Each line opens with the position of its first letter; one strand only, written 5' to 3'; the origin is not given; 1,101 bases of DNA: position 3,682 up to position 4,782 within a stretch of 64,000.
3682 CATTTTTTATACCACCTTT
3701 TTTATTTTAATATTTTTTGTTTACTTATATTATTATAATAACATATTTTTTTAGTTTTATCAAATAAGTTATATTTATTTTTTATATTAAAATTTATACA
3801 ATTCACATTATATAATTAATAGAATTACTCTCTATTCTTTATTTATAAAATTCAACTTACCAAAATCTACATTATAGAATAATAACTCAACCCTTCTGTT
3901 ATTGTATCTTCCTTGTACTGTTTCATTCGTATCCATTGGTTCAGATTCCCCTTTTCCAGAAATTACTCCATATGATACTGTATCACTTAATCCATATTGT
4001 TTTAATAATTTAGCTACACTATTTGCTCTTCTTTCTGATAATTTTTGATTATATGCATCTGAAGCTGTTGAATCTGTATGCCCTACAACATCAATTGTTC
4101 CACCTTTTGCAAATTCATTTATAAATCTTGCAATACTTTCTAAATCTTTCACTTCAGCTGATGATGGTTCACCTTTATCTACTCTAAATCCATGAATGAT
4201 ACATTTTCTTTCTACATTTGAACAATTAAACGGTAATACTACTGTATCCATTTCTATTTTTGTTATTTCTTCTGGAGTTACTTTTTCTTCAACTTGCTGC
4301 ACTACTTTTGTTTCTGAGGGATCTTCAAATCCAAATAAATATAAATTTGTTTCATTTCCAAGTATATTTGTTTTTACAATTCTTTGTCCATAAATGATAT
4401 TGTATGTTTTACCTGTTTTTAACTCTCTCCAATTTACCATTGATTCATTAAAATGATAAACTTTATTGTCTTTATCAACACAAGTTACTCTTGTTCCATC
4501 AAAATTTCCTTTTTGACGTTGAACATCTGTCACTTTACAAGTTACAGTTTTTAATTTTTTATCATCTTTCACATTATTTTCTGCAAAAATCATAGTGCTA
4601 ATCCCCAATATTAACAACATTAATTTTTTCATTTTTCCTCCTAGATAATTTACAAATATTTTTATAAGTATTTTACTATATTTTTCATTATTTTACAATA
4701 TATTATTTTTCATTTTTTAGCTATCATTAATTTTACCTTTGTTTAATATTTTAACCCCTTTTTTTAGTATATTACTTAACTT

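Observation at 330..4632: Array of eight small secreted proteins: FadA-like coiled-coil adhesin candidates interleaved with OmpA/Pal-like peptidoglycan-binding proteins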

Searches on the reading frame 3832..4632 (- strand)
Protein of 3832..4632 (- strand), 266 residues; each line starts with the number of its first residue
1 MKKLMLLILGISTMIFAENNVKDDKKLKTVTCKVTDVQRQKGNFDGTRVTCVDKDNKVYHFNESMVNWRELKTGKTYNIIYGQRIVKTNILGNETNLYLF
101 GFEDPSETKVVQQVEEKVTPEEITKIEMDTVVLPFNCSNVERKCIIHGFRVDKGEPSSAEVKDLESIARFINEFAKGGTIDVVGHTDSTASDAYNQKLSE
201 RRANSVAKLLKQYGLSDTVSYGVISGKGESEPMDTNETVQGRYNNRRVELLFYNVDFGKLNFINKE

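Call 3: search_protein_families(library=pfam, proteins=[window:3832-4632:-], max_evalue=1)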
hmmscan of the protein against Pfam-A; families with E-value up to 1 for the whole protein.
window:3832-4632:- (266 aa): 1 family
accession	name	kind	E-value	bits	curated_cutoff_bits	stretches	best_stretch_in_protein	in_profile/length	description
PF00691.25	OmpA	-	1.5e-14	54.5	27.2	1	161-246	14-98/98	OmpA family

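Call 4: search_protein_families(library=ncbifam, proteins=[window:3832-4632:-], max_evalue=1)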
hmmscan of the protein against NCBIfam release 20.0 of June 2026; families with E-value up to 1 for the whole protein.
window:3832-4632:- (266 aa): 36 families (the best 25 are shown)
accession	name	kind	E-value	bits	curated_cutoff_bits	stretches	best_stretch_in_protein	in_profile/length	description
NF053611.1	YiaD_Gzip_OmpA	equivalog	8.1e-26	91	175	1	149-250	106-204/206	YiaD family glycine zipper/OmpA-like lipoprotein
NF053612.1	anchor_PA1041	equivalog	1.8e-24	87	250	1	149-251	135-234/236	PA1041 family peptidoglycan-binding anchor lipoprotein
NF053585.1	OMP_LP_YfiB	equivalog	1.2e-18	67.6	128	1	179-250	89-158/163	outer membrane lipoprotein YfiB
NF045787.1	OmpABordt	equivalog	8.8e-18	64.7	200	1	164-250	104-187/194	outer membrane protein OmpA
TIGR03350.1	type_VI_ompA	equivalog_domain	2.8e-17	62.9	139.8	1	164-250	49-135/137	type VI secretion system protein TssL, long form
NF053613.1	OMP_toxin_LptF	equivalog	8.1e-17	61.7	400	1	149-252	145-245/256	lipotoxin F family OmpA-related lipoprotein LptF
NF007804.1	PRK10510.1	equivalog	1.3e-14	54.1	307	1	158-251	125-215/219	OmpA family lipoprotein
NF005999.0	PRK08126.1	subfamily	6.4e-14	51.6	571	1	167-251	342-429/432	hypothetical protein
NF033763.1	exchanger_TraB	exception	2.3e-13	49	700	1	164-250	411-495/522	outer membrane exchange protein TraB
NF006541.1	PRK09038.1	equivalog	1.5e-12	47.7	283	1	150-251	146-247/253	flagellar motor protein MotD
TIGR02802.1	Pal_lipo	equivalog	2.6e-11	43.5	125.35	1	149-251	4-103/104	peptidoglycan-associated lipoprotein Pal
NF047726.1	AutTranAdhPGAsTpgA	equivalog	3.5e-11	42.8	350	1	149-218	158-229/268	trimeric autotransporter adhesin/peptidogylcan-associated protein TpgA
NF007424.1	PRK09967.1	equivalog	2.4e-10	40.7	155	1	182-250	88-155/160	OmpA family protein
NF008071.1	PRK10808.1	equivalog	2.4e-10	40.3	277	1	175-240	262-325/358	porin OmpA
NF005444.0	PRK07033.1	equivalog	4.7e-10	39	520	1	164-251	333-420/438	DotU family type VI secretion system protein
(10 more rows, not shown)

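Call 11: find_encoding_contigs(protein=window:3832-4632:-, flank=10000, max_places=6)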
Protein window:3832-4632:- (266 aa): 22 contigs read that carry it; 6 places shown.
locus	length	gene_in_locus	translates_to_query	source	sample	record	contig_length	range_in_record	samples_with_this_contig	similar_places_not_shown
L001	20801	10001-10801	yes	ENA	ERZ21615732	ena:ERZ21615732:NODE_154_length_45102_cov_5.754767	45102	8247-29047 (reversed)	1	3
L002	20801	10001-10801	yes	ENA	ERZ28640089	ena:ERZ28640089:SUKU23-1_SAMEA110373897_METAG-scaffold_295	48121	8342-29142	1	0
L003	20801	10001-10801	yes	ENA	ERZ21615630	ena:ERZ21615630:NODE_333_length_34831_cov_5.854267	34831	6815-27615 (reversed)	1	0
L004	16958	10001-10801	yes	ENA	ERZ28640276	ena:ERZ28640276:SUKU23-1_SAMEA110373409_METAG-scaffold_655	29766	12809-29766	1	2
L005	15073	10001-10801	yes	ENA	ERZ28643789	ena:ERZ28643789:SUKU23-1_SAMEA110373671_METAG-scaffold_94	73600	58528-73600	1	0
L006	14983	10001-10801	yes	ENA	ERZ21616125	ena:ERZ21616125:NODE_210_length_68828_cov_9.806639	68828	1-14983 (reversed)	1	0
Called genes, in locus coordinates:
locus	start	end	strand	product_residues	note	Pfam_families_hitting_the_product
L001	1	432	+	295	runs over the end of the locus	PF01145:Band_7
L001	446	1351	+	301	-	PF00126:HTH_1, PF03466:LysR_substrate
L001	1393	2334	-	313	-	PF00892:EamA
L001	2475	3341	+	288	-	PF02163:Peptidase_M50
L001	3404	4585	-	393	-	PF00155:Aminotran_1_2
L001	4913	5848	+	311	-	PF19300:BPD_transp_1_N, PF00528:BPD_transp_1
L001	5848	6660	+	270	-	PF12911:OppC_N (weak), PF00528:BPD_transp_1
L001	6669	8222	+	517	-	PF00496:SBP_bac_5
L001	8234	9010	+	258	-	PF02463:SMC_N, PF00931:NB-ARC (faint), PF09818:ABC_ATPase (faint), PF00005:ABC_tran, PF13555:AAA_29 (weak), PF13401:AAA_22 (faint), PF13304:AAA_21 (weak)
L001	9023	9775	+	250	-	PF00005:ABC_tran, PF13304:AAA_21 (faint)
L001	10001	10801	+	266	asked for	PF00691:OmpA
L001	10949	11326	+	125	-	PF09403:FadA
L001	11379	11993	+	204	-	-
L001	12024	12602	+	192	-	-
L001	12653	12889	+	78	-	-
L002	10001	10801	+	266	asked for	PF00691:OmpA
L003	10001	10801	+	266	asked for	PF00691:OmpA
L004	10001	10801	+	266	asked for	PF00691:OmpA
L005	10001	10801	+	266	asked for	PF00691:OmpA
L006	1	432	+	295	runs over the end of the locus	PF01145:Band_7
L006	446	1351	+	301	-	PF00126:HTH_1, PF03466:LysR_substrate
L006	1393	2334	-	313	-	PF00892:EamA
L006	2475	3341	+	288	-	PF02163:Peptidase_M50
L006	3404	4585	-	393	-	PF00155:Aminotran_1_2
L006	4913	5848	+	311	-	PF19300:BPD_transp_1_N, PF00528:BPD_transp_1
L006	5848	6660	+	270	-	PF12911:OppC_N (weak), PF00528:BPD_transp_1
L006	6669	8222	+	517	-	PF00496:SBP_bac_5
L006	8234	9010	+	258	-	PF02463:SMC_N, PF00931:NB-ARC (faint), PF09818:ABC_ATPase (faint), PF00005:ABC_tran, PF13555:AAA_29 (weak), PF13401:AAA_22 (faint), PF13304:AAA_21 (weak)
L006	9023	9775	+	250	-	PF00005:ABC_tran, PF13304:AAA_21 (faint)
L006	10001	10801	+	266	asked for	PF00691:OmpA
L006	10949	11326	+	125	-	PF09403:FadA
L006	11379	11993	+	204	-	-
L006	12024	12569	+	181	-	-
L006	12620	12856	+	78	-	-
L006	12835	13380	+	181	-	PF00691:OmpA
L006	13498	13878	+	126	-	PF09403:FadA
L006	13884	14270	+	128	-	PF09403:FadA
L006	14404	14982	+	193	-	?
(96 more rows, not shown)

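Call 12: find_homologous_proteins(query=window:3832-4632:-, max_evalue=0.00001)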
Query window:3832-4632:- (266 aa): 2060 proteins with E <= 0.00001 among 2811 candidates; the best 120 are listed.
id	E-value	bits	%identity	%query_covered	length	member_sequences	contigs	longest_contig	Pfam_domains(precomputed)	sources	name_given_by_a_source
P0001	2.3e-161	553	94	100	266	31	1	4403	PF00691.26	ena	-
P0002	4.4e-138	477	82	100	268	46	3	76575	PF00691.26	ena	-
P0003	5.2e-55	205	65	54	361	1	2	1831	PF00691.26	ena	-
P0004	6.5e-55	204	63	55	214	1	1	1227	PF00691.26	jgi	-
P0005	2.2e-54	203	62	59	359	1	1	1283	PF00691.26,PF13505.13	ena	-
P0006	2.3e-54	203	62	59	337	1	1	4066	PF00691.26,PF13505.13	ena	-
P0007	2.5e-54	202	62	59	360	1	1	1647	PF00691.26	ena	-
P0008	2.5e-54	202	63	55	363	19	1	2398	PF00691.26,PF13505.13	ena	-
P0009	3.2e-54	202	71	53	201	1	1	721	-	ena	-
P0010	4.4e-54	202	62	59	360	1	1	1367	PF00691.26,PF13505.13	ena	-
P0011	4.5e-54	202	62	59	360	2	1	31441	PF00691.26,PF13505.13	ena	-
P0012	4.5e-54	202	62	59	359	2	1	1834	PF00691.26,PF13505.13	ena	-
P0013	4.5e-54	202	62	59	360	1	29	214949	PF00691.26,PF13505.13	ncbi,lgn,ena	-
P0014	4.5e-54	202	62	59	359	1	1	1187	PF00691.26,PF13505.13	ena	-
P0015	4.8e-54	202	62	59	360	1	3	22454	PF00691.26,PF13505.13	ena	-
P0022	8.1e-54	201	63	56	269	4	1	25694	PF00691.26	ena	-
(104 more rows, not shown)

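Call 13: find_encoding_contigs(protein=P0002, flank=8000, max_places=2)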
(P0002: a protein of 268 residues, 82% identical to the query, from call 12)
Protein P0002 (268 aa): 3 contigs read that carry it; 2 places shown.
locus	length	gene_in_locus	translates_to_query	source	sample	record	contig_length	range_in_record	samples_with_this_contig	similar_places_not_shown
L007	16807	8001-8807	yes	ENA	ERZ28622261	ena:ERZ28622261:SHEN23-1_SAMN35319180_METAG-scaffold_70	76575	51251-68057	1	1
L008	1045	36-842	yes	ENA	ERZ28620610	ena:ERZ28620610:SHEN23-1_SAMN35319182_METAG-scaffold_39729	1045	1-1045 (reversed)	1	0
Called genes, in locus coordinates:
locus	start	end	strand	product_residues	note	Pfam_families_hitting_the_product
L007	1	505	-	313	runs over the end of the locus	PF00892:EamA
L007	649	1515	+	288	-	PF02163:Peptidase_M50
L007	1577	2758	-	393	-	PF00155:Aminotran_1_2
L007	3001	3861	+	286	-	PF00528:BPD_transp_1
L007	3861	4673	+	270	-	PF12911:OppC_N (weak), PF00528:BPD_transp_1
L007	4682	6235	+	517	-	PF00496:SBP_bac_5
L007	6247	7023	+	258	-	PF02463:SMC_N, PF00931:NB-ARC (faint), PF00005:ABC_tran, PF13555:AAA_29 (weak), PF13304:AAA_21 (weak)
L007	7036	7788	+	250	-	PF00005:ABC_tran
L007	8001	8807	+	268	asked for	PF00691:OmpA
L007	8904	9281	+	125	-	PF09403:FadA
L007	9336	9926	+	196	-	-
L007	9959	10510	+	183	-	-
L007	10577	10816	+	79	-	-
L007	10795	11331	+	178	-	PF00691:OmpA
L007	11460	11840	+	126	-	PF09403:FadA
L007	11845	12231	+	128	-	PF09403:FadA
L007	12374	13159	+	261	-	PF06182:ABC2_membrane_6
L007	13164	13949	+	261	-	PF06182:ABC2_membrane_6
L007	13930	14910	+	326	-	PF00005:ABC_tran, PF13304:AAA_21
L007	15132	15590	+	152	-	PF02082:Rrf2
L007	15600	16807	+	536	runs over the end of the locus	PF12698:ABC2_membrane_3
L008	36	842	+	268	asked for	PF00691:OmpA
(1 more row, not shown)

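Call 14: find_encoding_contigs(protein=P0022, flank=8000, max_places=2)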
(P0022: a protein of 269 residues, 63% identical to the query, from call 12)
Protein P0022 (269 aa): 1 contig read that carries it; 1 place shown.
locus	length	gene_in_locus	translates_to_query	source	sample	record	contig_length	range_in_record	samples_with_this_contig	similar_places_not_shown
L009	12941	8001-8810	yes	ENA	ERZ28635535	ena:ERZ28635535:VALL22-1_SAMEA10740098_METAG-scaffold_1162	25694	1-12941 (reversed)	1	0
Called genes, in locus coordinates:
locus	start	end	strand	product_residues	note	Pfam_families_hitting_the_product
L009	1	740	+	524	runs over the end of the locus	PF02652:Lactate_perm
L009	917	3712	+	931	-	PF00133:tRNA-synt_1, PF01921:tRNA-synt_1f (faint), PF09334:tRNA-synt_1g, PF13603:tRNA-synt_1_2 (weak), PF01406:tRNA-synt_1e, PF08264:Anticodon_1, PF06827:zf-FPG_IleRS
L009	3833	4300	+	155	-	PF01252:Peptidase_A8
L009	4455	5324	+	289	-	PF02091:tRNA-synt_2e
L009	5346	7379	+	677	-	PF02092:tRNA_synt_2f, PF05746:DALR_1 (weak)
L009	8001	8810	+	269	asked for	PF00691:OmpA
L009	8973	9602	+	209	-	PF00406:ADK, PF13207:AAA_17, PF13238:AAA_18 (weak), PF13671:AAA_33 (weak), PF17213:Hydin_ADK (faint)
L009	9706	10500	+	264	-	PF00557:Peptidase_M24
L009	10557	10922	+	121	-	PF06993:DUF1304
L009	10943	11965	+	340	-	PF00106:adh_short, PF01073:3Beta_HSD, PF01370:Epimerase, PF02719:Polysacc_synt_2, PF04321:RmlD_sub_bind, PF08659:KR (weak), PF13460:NAD_binding_10 (weak), PF16363:GDP_Man_Dehyd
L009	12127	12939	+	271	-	?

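Call 24: list_cluster_members(proteins=[window:3832-4632:-, window:3307-3684:-, window:2640-3254:-, window:2031-2609:-, window:1744-1980:-, window:1220-1765:-, window:722-1102:-, window:330-716:-])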
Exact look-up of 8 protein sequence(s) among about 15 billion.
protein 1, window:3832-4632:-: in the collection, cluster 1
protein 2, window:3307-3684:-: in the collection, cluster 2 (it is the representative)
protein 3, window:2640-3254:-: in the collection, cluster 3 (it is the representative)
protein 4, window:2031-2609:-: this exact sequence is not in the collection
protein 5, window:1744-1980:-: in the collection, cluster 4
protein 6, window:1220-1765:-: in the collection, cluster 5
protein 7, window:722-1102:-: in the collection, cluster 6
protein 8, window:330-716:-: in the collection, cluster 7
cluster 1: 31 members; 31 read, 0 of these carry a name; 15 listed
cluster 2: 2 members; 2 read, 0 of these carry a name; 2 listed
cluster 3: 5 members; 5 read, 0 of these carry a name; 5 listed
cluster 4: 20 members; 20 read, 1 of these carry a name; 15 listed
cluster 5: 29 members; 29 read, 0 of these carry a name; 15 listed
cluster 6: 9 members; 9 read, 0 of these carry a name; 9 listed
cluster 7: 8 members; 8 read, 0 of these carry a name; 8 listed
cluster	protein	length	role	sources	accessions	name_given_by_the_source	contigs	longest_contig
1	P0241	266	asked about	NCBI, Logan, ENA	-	-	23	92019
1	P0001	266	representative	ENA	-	-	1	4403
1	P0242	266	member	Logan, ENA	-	-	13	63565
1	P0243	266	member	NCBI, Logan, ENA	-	-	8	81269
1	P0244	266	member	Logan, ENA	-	-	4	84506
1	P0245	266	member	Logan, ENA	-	-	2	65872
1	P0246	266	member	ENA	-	-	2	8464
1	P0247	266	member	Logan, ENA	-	-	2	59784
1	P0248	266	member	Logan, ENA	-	-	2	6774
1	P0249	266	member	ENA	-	-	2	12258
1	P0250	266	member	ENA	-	-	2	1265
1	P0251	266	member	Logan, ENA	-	-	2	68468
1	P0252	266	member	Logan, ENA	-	-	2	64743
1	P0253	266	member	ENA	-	-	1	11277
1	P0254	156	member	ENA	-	-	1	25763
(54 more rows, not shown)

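Call 31: search_protein_families(library=ncbifam, proteins=[L007:9959-10510:+, L006:12024-12569:+, L007:9336-9926:+, L007:10577-10816:+], max_evalue=0.01)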
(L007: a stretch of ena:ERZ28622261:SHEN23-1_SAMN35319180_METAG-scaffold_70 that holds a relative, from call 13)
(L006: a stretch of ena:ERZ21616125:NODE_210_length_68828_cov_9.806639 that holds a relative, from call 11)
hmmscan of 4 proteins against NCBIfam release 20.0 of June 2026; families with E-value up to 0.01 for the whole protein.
L007:9959-10510:+ (183 aa): 1 family
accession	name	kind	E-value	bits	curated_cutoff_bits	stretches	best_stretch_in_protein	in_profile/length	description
NF041845.1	lipo_FAD_I_fam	domain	4.1e-09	36.8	35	1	72-179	12-109/111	FAD-I family protein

L006:12024-12569:+ (181 aa): 1 family
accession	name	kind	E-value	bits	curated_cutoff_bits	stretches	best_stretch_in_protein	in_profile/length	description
NF041845.1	lipo_FAD_I_fam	domain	2.7e-08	34.2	35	1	70-178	12-108/111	FAD-I family protein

L007:9336-9926:+ (196 aa): 1 family
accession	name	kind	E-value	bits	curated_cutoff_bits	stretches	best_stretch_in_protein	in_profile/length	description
NF047584.1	LIC11612_FN_binding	equivalog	0.0074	16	260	1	10-173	51-211/323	LIC11612 family fibronectin-binding protein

L007:10577-10816:+ (79 aa): 1 family
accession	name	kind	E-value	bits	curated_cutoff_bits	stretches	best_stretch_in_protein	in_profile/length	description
NF007766.0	PRK10449.1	equivalog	0.0058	16.3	168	1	1-60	1-56/140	heat shock protein HslJ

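Call 51: predict_structure(alignment_id=A5)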
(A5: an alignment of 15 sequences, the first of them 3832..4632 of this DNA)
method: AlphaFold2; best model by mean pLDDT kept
length: 266 residues; sequences in the alignment: 15
mean_pLDDT: 54.6   pTM: 0.44
mean pLDDT of the five models: 54.6, 54.0, 52.9, 50.8, 41.5
residues with pLDDT >= 90: 0; 70-90: 56; 50-70: 106; < 50: 104
segments of 3 or more residues with pLDDT < 50: 1-27, 40-47, 63-66, 82-127, 228-244
pLDDT, mean of each block of 10 residues (from residue 1): 36 29 45 61 43 64 52 60 35 29 42 32 43 65 65 67 80 70 65 67 80 75 53 38 58 62 58
secondary structure, 60 per line:
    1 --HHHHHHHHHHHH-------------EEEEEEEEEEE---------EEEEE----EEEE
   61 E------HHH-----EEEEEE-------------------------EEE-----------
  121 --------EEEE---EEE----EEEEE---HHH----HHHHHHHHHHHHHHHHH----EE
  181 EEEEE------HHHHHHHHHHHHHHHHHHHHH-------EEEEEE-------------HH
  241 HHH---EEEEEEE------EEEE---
elements in order: H3-14 E28-38 E48-52 E57-61 E76-81 E107-109 E129-132 E136-138 E143-147 H158-174 E179-185 H192-212 E220-225 H239-243 E247-253 E260-263
